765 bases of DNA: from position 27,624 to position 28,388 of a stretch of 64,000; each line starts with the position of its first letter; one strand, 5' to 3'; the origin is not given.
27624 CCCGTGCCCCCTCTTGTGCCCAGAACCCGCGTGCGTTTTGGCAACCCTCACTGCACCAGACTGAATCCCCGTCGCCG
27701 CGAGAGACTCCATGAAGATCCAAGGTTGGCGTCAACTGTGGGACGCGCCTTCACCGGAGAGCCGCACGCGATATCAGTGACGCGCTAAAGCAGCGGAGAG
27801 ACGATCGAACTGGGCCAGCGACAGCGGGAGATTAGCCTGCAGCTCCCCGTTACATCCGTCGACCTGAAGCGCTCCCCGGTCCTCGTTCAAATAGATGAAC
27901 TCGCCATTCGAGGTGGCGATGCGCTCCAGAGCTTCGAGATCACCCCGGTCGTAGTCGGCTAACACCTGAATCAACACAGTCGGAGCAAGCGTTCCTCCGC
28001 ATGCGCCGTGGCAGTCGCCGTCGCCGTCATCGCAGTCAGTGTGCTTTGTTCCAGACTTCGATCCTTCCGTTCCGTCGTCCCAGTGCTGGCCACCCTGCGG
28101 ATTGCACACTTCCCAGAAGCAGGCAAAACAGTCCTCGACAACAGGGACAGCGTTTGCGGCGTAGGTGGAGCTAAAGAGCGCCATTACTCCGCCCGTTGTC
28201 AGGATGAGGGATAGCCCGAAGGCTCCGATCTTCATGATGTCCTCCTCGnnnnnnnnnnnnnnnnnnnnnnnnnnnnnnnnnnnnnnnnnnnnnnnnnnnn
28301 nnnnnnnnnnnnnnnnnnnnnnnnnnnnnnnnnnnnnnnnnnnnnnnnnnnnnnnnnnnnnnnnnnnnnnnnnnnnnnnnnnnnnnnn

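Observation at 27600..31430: Low-GC island of about 3.7 kb inserted directly downstream of rpoC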

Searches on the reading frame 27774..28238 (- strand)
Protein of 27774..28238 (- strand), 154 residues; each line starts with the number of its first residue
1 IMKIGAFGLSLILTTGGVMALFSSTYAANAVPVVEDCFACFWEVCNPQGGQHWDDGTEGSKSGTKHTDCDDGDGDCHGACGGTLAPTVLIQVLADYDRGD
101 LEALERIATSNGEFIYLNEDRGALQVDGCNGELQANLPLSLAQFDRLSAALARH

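Call 4: search_protein_families(library=pfam, max_evalue=0.1, proteins=[window:27774-28238:-])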
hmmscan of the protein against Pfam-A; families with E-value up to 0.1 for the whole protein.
window:27774-28238:- (154 aa): 0 families

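Call 5: search_protein_families(library=ncbifam, max_evalue=0.1, proteins=[window:27774-28238:-])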
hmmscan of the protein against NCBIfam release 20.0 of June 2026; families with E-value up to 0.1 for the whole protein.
window:27774-28238:- (154 aa): 0 families

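Call 23: find_homologous_proteins(query=window:27774-28238:-, max_evalue=0.01)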
Query window:27774-28238:- (154 aa): 3 proteins with E <= 0.01 among 99 candidates.
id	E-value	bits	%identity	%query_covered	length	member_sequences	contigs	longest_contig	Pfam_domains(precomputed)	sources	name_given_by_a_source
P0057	2.6e-97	341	99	99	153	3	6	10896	-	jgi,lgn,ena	jgi:hypothetical protein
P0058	6.3e-67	242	72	96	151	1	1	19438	-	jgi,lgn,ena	-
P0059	1.6e-40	157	54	88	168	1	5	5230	-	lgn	-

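Call 25: find_encoding_contigs(protein=P0057, flank=10000, max_places=8)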
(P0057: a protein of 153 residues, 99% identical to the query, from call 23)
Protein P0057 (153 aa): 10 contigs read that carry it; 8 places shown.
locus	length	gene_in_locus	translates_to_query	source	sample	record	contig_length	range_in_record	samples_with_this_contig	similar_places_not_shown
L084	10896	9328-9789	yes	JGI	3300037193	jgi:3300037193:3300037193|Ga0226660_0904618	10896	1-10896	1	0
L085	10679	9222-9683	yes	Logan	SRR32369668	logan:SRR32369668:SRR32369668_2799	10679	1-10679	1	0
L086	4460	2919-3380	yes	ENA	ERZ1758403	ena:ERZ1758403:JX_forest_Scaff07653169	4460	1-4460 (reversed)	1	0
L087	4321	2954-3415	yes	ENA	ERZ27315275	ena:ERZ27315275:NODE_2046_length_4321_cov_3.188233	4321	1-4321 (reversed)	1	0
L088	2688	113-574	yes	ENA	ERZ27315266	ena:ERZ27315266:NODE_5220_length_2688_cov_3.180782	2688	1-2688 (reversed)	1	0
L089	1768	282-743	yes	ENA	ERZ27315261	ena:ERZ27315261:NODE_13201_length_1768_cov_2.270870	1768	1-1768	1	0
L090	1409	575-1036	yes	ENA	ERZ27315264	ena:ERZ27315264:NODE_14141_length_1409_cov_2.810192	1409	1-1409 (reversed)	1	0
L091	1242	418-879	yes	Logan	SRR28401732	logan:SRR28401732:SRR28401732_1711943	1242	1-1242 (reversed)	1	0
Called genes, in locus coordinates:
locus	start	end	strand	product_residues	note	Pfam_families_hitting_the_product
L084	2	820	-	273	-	?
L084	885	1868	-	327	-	PF04187:Cofac_haem_bdg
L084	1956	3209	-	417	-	PF17170:DUF5128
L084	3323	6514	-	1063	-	PF25852:DUF6242_C (faint), PF02012:BNR (faint), PF15902:Sortilin-Vps10, PF15899:BNR_6 (faint), PF15902:Sortilin-Vps10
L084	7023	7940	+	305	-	-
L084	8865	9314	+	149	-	-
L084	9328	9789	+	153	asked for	-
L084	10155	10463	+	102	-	PF04365:BrnT_toxin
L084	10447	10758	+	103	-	PF12441:CopG_antitoxin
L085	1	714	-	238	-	?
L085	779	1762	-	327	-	PF04187:Cofac_haem_bdg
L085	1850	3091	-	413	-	PF17170:DUF5128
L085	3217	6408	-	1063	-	PF25852:DUF6242_C (faint), PF02012:BNR (faint), PF15902:Sortilin-Vps10, PF15899:BNR_6 (faint), PF15902:Sortilin-Vps10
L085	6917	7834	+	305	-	-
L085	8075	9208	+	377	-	-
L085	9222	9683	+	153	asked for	-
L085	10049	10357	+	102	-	PF04365:BrnT_toxin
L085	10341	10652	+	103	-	PF12441:CopG_antitoxin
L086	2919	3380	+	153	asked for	-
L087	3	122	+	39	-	?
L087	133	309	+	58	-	-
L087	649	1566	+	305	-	-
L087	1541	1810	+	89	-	-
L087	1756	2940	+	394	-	-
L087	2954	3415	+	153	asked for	-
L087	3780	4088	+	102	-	PF04365:BrnT_toxin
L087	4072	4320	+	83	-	?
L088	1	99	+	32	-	?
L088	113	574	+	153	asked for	-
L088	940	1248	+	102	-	PF04365:BrnT_toxin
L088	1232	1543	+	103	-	PF12441:CopG_antitoxin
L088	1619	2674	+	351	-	PF01548:DEDD_Tnp_IS110, PF02371:Transposase_20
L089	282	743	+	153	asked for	-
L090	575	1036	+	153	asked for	-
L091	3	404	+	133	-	?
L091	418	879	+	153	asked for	-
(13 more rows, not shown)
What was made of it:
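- An IS110 transposase and a BrnT/CopG pair flank the L085-type copy (call 25).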

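Call 26: find_encoding_contigs(protein=P0059, flank=10000, max_places=6)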
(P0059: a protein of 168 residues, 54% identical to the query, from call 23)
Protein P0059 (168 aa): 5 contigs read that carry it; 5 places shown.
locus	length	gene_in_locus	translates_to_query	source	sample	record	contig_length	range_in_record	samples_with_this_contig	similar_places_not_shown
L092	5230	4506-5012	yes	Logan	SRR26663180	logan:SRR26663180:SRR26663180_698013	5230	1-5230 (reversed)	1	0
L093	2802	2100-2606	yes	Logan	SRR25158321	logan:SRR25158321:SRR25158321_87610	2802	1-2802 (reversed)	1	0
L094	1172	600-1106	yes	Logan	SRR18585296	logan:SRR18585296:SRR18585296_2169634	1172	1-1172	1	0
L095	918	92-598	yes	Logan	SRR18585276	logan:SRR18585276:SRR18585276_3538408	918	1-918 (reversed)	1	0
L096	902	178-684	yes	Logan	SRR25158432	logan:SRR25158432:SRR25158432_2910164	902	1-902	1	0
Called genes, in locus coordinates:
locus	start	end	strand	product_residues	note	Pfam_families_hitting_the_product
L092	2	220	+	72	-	?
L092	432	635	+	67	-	-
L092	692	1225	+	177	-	-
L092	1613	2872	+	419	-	-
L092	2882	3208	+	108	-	-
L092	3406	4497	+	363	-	-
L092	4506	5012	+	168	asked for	-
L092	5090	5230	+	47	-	?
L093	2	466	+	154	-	?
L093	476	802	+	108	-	-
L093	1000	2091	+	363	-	-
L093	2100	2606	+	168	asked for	-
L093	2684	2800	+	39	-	?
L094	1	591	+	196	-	?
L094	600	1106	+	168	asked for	-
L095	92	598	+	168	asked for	-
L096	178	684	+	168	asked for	-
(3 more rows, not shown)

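Call 45: search_protein_families(library=pfam, max_evalue=0.001, proteins=[L085:1850-3091:-])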
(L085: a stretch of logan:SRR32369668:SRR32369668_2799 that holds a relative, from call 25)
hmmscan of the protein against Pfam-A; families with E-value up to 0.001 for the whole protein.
L085:1850-3091:- (413 aa): 1 family
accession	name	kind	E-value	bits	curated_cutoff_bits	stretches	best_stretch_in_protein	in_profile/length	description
PF17170.10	DUF5128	-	1.1e-10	41.7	22.9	1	61-133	39-111/321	6-bladed beta-propeller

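Call 51: find_related_loci(query=A2, collection=metagenome_contigs, flank=10000)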
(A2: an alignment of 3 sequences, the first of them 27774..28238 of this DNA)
Query A2 (154 aa) in metagenome_contigs; peptide patterns used: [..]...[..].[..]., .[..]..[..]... (x = any residue, [..] = any of these).
252 stretches matched a pattern; 1 encode a relative of the query (tblastn E <= 1e-3); 1 distinct loci.
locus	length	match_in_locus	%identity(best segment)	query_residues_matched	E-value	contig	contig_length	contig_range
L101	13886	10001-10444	72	1-149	4e-68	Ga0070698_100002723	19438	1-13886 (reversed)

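Call 58: predict_structure(alignment_id=A2)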
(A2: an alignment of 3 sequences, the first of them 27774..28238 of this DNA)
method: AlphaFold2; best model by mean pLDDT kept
length: 154 residues; sequences in the alignment: 3
mean_pLDDT: 58.8   pTM: 0.50
mean pLDDT of the five models: 58.8, 57.9, 56.7, 56.2, 56.0
residues with pLDDT >= 90: 22; 70-90: 40; 50-70: 15; < 50: 77
segments of 3 or more residues with pLDDT < 50: 1-5, 7-11, 15-80
pLDDT, mean of each block of 10 residues (from residue 1): 43 44 33 31 35 37 34 39 68 86 94 86 77 75 92 80
secondary structure, 60 per line:
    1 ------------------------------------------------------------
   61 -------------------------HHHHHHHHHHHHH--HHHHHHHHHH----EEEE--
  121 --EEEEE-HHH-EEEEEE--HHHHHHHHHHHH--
elements in order: H86-98 H101-110 E115-118 E123-127 E133-138 H141-152
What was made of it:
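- The N-terminal half of E could not be modelled (call 58).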

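Call 61: fold_search(model_id=the predicted structure, library=pdb)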
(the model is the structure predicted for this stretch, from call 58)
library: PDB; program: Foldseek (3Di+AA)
matches with E <= 10: 61; with E <= 0.001: 0
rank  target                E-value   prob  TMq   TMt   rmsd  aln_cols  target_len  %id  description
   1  8v10_C                5.6e-01  0.15  0.18  0.27  14.4        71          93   18  Structure of a Saccharomyces cerevisiae Mps1 peptide bound to dwarf Ndc80 Complex (released 2024-05-15)
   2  4dx9_O                6.3e-01  0.14  0.22  0.29   9.9        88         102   16  ICAP1 in complex with integrin beta 1 cytoplasmic tail (released 2013-01-09)
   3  9s4q_24               8.7e-01  0.08  0.13  0.26  12.3        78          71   14  Cryo-EM structure of the Saccharomyces cerevisiae KMN junction complex lacking the Mis12c(Mtw1c) head 2 domain (released 2026-04-08)
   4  2fv4_MODEL_1_B        1.1e+00  0.14  0.17  0.35   8.0        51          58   18  NMR solution structure of the yeast kinetochore Spc24/Spc25 globular domain (released 2006-06-13)
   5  1npb_D                1.5e+00  0.08  0.19  0.21   8.7        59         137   24  Crystal structure of the fosfomycin resistance protein from transposon Tn2921 (released 2004-03-02)
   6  7n7g_B                1.6e+00  0.10  0.20  0.22   6.7        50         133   22  Crystal Structure of FosB from Enterococcus faecium with Fosfomycin (released 2022-07-27)
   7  7n7g_A                1.9e+00  0.10  0.21  0.23   6.8        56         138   20  Crystal Structure of FosB from Enterococcus faecium with Fosfomycin (released 2022-07-27)
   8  3pyd                  2.6e+00  0.05  0.19  0.12   9.2        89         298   20  crystal structure of 4-diphosphocytidyl-2-C-methyl-D-erythritol kinase (IspE) from Mycobacterium tuberculosis (released 2012-01-25)
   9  5wew_B                4.0e+00  0.05  0.18  0.20   8.7        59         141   17  Crystal structure of Klebsiella pneumoniae fosfomycin resistance protein (FosAKP) with inhibitor (ANY1) bound (released 2018-07-18)
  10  7rgt_H                4.0e+00  0.04  0.19  0.25   9.6        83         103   11  The crystal structure of RocC, containing FinO domain, 1-126 (released 2022-11-09)
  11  4chm_A                4.2e+00  0.06  0.13  0.16   8.2        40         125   20  Structure of Inner Membrane Complex (IMC) Sub-compartment Protein 1 (ISP1) from Toxoplasma gondii (released 2014-04-09)
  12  2a3v_B                4.2e+00  0.06  0.23  0.12   9.3        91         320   15  Structural basis for broad DNA-specificity in integron recombination (released 2006-05-02)
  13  7rgu_A                4.5e+00  0.04  0.20  0.25   9.6        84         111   10  The crystal structure of RocC bound to a transcriptional terminator (released 2022-11-09)
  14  1ais_A                4.8e+00  0.06  0.14  0.12   8.0        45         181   24  TATA-BINDING PROTEIN/TRANSCRIPTION FACTOR (II)B/TATA-BOX COMPLEX FROM PYROCOCCUS WOESEI (released 1997-07-07)
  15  1t2e                  4.8e+00  0.04  0.19  0.11   6.9        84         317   15  Plasmodium falciparum lactate dehydrogenase S245A, A327P mutant complexed with NADH and oxamate (released 2004-05-11)
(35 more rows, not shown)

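Call 67: search_protein_families(library=padloc, max_evalue=0.01, proteins=[window:27774-28235:-])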
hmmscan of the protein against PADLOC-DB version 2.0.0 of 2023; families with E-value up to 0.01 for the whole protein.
window:27774-28235:- (153 aa): 0 families

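Call 74: search_protein_families(library=pfam, max_evalue=10, proteins=[window:27774-28235:-, P0059, P0058])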
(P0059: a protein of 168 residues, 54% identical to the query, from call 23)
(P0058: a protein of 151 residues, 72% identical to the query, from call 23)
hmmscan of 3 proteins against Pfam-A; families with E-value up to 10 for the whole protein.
window:27774-28235:- (153 aa): 0 families

P0059 (168 aa): 0 families

P0058 (151 aa): 0 families
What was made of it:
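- On Methylamine dehydrogenase / quinohemoprotein amine dehydrogenase type propeller-small subunit enzymes: No Pfam hit for E even at E <= 10 (call 74).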

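Call 75: search_solved_structures(query=A2, max_evalue=10)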
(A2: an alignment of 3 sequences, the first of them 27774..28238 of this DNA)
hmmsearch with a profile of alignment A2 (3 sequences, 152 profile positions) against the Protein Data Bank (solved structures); distinct sequences matched with E-value up to 10: 2.
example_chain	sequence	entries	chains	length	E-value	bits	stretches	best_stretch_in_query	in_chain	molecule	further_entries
6s9p_A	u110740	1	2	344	0.028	17.9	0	82-135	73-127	internal Lock2 fused to target peptide KRKAKITWKR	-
6sa8_A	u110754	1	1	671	0.69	13.3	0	82-132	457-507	ring-like DARPin-Armadillo fusion H83_D01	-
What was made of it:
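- On Methylamine dehydrogenase / quinohemoprotein amine dehydrogenase type propeller-small subunit enzymes: No PDB sequence match (call 75).
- Closest known: Propeller plus small Cys-rich subunit enzymes. Different: No sequence similarity to either family (calls 4, 74, 75).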

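Call 91: search_protein_families(library=pfam, max_evalue=0.05, proteins=[L092:1613-2872:+, L092:3406-4497:+, L092:692-1225:+])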
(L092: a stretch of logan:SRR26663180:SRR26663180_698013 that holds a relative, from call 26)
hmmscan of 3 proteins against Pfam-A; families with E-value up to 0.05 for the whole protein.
L092:1613-2872:+ (419 aa): 0 families

L092:3406-4497:+ (363 aa): 1 family
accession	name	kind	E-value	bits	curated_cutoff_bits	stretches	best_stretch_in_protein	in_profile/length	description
PF17170.10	DUF5128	-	0.00032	20.4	22.9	1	77-105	61-89/321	6-bladed beta-propeller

L092:692-1225:+ (177 aa): 3 families
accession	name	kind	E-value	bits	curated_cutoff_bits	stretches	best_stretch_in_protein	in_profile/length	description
PF19187.6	HTH_PafC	-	0.00035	20.8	32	0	117-146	5-34/115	PafC helix-turn-helix domain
PF02954.25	HTH_8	-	0.028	14.6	22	0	82-103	20-41/42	Bacterial regulatory protein, Fis family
PF13518.12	HTH_28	-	0.037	14.6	25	0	70-113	6-45/52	Helix-turn-helix domain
